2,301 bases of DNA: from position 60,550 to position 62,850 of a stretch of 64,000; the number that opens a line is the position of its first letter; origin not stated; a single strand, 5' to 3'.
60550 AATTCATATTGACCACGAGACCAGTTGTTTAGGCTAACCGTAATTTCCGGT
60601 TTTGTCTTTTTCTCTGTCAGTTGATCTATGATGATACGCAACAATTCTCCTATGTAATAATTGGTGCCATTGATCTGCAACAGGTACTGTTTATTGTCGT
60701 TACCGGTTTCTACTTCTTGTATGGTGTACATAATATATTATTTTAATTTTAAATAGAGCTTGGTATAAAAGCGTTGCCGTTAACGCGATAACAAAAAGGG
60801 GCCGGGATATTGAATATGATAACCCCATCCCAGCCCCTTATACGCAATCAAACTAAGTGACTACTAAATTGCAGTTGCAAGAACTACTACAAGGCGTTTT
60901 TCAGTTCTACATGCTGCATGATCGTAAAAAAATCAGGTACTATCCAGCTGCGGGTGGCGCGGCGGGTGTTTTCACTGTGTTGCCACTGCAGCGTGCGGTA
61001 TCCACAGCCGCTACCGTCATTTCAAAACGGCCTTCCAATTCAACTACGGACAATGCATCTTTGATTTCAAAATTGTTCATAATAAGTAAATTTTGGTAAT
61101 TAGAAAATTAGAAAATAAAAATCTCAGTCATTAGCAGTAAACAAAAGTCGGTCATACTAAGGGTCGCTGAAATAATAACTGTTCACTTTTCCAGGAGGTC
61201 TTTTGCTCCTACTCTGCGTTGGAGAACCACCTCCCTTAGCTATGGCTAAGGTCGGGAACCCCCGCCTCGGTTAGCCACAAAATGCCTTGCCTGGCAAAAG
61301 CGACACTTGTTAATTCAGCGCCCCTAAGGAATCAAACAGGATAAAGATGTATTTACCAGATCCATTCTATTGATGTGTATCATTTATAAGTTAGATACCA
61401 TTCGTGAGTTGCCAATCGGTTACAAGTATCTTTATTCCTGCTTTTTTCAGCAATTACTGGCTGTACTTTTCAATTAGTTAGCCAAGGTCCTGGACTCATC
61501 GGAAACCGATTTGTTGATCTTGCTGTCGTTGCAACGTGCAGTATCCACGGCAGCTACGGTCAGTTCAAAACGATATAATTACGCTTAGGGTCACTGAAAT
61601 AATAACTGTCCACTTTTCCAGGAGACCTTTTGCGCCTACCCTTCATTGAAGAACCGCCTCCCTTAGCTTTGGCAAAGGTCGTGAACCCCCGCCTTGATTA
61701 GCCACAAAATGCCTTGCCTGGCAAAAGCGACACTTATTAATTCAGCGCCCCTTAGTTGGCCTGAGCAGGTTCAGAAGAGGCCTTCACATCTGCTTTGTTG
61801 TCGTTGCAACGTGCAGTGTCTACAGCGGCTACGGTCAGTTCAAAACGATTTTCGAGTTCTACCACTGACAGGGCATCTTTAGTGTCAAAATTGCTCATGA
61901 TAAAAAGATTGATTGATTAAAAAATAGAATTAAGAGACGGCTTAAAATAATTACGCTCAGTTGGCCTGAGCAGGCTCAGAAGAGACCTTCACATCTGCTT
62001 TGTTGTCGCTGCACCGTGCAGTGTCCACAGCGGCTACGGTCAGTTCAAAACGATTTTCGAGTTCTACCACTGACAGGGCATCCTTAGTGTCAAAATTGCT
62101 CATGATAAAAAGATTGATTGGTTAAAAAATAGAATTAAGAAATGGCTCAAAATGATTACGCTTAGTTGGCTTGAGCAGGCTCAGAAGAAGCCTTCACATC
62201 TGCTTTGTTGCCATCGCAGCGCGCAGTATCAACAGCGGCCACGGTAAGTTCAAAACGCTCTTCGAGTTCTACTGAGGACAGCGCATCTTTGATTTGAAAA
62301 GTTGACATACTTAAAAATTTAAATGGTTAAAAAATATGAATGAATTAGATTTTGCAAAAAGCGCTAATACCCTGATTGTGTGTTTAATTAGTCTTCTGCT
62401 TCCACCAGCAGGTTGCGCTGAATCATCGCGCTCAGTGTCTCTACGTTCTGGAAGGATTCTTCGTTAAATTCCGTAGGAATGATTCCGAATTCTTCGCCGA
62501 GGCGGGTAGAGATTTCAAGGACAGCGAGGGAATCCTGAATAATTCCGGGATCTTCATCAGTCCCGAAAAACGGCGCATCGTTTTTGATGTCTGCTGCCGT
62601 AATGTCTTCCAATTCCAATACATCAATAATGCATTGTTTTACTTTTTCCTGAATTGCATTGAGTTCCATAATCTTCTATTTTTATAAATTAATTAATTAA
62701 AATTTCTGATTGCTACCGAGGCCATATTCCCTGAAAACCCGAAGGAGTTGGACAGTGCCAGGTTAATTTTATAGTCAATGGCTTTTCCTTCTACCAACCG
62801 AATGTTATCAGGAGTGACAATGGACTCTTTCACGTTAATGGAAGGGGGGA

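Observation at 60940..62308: Tandem array of four intact and one truncated 46-48-aa genes absent from the ORF track: conserved 31-aa N-region, variable polar C-terminus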

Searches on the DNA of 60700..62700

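Call 81: search_rna_families(source=window, start=60700, end=62700, threshold=evalue, max_evalue=1)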
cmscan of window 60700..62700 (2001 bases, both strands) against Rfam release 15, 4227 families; matches with E-value up to 1: 1.
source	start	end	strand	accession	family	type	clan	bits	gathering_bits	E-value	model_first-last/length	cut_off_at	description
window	60758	60871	+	RF01794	sok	Gene; antitoxin;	-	18.9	59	0.2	1-157/157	no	sok antitoxin (CssrC)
